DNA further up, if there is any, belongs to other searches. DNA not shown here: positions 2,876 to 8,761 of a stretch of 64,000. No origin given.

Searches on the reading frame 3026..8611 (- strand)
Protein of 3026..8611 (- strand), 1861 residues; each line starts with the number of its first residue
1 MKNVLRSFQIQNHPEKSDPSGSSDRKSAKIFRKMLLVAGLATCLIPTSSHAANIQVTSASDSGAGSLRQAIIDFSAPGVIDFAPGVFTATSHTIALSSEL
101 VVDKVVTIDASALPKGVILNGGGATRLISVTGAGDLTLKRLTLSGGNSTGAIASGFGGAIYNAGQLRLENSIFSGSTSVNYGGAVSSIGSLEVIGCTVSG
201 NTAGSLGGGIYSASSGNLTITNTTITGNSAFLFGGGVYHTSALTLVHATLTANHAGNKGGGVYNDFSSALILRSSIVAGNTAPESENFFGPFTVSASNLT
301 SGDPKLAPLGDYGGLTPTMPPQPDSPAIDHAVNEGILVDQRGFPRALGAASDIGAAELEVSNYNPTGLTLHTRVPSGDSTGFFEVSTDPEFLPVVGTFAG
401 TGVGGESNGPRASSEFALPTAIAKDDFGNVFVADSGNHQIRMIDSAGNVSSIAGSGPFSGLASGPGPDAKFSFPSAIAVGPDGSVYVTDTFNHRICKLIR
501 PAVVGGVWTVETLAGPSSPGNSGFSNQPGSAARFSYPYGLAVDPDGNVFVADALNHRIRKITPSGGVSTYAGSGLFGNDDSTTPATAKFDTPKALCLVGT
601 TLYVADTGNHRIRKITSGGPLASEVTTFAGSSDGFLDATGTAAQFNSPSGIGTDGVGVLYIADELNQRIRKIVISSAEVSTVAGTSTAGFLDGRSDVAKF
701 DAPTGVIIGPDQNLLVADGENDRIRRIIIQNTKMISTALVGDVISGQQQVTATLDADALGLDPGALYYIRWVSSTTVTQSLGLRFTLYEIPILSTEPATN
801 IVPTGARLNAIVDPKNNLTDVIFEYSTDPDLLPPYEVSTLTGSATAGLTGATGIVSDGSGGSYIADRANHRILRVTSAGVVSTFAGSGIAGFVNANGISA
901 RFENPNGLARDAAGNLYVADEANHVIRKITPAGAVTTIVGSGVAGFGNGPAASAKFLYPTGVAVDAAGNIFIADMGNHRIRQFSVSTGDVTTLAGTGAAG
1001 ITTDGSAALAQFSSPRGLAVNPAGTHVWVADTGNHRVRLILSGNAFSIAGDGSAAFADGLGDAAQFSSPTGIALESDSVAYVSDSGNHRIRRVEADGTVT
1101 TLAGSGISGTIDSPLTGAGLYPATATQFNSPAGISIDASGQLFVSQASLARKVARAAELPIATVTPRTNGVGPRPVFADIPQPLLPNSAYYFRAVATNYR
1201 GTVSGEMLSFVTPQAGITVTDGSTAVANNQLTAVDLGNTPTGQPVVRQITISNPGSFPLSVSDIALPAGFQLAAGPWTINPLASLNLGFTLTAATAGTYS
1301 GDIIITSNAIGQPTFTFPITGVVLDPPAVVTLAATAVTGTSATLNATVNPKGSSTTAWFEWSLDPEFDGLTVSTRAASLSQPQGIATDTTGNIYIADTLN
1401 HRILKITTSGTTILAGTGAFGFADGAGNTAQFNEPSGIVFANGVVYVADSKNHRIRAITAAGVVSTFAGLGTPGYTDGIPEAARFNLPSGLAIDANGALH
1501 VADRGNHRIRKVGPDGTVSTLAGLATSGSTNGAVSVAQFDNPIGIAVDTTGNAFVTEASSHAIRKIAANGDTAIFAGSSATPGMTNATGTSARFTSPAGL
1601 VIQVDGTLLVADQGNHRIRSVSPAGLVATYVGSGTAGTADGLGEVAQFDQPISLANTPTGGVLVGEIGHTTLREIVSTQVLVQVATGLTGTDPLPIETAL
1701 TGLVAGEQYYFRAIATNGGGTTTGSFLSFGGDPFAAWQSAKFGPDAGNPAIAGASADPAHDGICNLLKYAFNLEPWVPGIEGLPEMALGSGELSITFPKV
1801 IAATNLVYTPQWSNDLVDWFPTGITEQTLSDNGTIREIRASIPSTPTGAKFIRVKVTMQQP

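Call 20: search_protein_families(library=pfam, proteins=[window:3026-8611:-], max_evalue=0.0001)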
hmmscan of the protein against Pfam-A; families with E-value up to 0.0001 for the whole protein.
window:3026-8611:- (1861 aa): 11 families
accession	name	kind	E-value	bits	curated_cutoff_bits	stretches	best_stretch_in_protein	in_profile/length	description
PF01436.27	NHL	-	2e-93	302.5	20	7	956-983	1-28/28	NHL repeat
PF25021.1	TEN_NHL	-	6.9e-58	196.8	27.1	1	1538-1622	259-357/357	Teneurin NHL domain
PF08450.18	SGL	-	2.6e-23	83.3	26.3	0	470-567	132-216/246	SMP-30/Gluconolactonase/LRE-like region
PF24684.1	Vgb_lyase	-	1.1e-17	64.2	50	0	1442-1628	65-214/290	Virginiamycin B lyase family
PF06739.17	SBBP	-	1.8e-15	57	20.5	0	1381-1396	14-29/38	Beta-propeller repeat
PF01731.26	Arylesterase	-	8e-15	55.3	21.3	0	1367-1404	41-79/86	Arylesterase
PF13449.12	Phytase-like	-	1e-13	52.3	27.6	0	961-1030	72-141/284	Esterase-like activity of phytase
PF22701.2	Mala_s_1-like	-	4.9e-09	36.7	27.5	0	908-1013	93-186/195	Mal s 1 allergenic protein-like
PF13229.12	Beta_helix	-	1.6e-06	28.3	25.9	1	128-281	3-138/158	Right handed beta helix region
PF23500.1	DUF7133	-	8.2e-06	25.8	27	0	474-495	331-352/385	Domain of unknown function (DUF7133)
PF06977.17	SdiA-regulated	-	6.7e-05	22.6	21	0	895-923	215-243/249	SdiA-regulated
